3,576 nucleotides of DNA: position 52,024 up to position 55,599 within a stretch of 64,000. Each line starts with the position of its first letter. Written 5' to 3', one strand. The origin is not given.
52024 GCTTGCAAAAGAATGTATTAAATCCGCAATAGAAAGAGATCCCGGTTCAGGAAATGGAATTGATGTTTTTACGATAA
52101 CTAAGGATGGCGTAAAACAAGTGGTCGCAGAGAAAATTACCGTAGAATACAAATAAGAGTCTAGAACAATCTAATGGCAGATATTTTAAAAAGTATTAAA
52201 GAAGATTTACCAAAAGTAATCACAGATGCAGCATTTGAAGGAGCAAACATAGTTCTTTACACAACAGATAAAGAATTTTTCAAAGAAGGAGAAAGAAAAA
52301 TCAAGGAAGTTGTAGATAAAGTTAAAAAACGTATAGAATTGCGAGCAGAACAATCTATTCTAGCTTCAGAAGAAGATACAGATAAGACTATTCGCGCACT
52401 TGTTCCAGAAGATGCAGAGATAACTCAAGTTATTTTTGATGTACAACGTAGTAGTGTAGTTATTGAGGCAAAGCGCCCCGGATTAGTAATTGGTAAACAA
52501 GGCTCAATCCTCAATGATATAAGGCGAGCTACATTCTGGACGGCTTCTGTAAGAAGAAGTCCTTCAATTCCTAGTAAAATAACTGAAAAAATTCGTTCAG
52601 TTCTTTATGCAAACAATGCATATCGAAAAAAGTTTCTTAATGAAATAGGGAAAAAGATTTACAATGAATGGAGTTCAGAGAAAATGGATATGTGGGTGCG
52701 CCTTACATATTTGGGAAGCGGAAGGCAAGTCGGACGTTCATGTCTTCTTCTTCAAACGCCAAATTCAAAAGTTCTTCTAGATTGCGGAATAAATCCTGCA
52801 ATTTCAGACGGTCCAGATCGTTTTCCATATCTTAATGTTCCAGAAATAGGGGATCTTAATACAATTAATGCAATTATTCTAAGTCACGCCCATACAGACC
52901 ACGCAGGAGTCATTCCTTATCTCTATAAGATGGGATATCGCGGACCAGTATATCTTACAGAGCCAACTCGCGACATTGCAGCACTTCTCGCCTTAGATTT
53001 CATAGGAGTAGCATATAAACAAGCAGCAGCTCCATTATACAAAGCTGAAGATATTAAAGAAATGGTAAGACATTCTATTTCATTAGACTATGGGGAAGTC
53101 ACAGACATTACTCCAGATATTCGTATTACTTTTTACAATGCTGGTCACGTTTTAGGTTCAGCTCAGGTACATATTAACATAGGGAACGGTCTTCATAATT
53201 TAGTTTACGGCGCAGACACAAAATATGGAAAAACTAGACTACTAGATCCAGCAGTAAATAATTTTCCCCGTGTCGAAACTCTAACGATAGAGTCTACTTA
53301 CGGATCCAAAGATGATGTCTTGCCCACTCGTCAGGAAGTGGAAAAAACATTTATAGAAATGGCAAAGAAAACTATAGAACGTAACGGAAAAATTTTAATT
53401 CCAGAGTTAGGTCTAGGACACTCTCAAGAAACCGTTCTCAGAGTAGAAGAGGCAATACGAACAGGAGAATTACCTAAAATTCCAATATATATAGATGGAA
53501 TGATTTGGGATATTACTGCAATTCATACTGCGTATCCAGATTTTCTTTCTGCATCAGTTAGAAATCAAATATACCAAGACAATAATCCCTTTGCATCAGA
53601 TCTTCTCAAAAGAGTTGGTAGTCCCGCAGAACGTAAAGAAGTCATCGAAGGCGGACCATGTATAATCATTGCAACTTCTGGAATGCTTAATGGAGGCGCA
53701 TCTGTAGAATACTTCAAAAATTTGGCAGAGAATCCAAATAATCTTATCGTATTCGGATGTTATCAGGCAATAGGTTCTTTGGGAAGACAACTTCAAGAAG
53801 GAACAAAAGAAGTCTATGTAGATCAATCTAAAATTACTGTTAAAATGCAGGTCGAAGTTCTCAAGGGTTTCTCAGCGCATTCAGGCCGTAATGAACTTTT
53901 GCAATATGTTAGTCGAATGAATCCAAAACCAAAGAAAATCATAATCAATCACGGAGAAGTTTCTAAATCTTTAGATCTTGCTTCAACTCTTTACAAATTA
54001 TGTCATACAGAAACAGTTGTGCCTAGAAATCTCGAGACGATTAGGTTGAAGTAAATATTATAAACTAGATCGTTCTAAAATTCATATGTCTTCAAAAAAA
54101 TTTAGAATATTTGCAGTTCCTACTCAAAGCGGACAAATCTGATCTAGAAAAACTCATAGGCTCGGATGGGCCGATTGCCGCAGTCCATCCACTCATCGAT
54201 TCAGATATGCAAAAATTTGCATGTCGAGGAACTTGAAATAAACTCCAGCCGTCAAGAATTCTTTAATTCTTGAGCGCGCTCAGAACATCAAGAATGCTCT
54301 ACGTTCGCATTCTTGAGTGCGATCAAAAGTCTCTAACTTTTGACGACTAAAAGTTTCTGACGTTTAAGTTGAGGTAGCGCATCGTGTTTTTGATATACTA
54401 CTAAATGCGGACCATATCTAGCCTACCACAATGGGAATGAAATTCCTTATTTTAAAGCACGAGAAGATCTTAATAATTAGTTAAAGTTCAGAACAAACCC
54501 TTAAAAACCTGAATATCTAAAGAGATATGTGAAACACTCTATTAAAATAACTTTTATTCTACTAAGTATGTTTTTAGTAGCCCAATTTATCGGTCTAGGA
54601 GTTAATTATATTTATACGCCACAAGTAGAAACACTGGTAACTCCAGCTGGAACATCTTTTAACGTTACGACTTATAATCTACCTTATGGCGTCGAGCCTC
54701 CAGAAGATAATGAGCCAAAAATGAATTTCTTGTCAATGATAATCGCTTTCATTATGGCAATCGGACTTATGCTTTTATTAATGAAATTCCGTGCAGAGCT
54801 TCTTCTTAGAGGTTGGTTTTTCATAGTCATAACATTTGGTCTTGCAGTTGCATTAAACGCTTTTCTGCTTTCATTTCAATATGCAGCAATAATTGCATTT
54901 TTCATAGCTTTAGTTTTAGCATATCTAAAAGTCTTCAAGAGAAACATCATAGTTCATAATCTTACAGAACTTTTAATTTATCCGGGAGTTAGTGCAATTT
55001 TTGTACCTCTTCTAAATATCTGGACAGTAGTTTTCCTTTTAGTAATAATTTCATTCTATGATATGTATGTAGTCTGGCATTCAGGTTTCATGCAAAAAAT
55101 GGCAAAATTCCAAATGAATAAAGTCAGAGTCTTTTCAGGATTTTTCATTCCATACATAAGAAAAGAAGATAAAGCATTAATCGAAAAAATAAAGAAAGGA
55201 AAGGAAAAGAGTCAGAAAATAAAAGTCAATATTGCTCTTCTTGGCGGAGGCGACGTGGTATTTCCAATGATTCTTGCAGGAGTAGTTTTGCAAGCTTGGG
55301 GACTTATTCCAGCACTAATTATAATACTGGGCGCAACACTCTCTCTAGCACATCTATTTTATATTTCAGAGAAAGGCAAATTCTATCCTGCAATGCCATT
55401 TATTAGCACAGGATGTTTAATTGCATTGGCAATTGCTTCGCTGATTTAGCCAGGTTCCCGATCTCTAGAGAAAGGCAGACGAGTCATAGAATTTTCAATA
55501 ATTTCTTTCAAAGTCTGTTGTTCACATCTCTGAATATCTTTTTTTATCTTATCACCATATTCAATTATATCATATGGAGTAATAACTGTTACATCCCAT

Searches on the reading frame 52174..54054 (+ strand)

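Call 99: search_protein_families(library=pfam, proteins=[window:52174-54054:+], max_evalue=0.001)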
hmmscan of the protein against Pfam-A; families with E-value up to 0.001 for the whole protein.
window:52174-54054:+ (626 aa): 7 families
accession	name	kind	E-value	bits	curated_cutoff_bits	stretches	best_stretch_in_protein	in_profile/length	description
PF10996.14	Beta-Casp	-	6.1e-27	95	27.7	1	418-540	2-120/120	Beta-Casp domain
PF07521.17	RMMBL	-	1.1e-15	57.8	21.6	1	554-607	2-53/63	Zn-dependent metallo-hydrolase RNA specificity domain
PF17214.9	KH_TffA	-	1.7e-14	54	22.6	1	3-63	6-68/68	Transcription termination factor FttA, KH domain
PF16661.11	Lactamase_B_6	-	4e-14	52.9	27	1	192-359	1-172/193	Metallo-beta-lactamase superfamily domain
PF00753.33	Lactamase_B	-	3e-07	31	22.7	1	186-250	4-63/196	Metallo-beta-lactamase superfamily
PF12706.13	Lactamase_B_2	-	8.4e-07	29.2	27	1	200-355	3-149/200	Beta-lactamase superfamily domain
PF07650.23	KH_2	-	0.00025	21.2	22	1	79-118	11-52/78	KH domain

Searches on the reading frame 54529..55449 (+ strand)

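Call 99: search_protein_families(library=pfam, proteins=[window:54529-55449:+], max_evalue=0.001)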
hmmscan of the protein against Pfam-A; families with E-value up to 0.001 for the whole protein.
window:54529-55449:+ (306 aa): 1 family
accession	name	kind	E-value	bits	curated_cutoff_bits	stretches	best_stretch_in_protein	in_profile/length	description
PF06550.16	SPP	-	4.9e-13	49.7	23.9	1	62-305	30-279/283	Signal-peptide peptidase, presenilin aspartyl protease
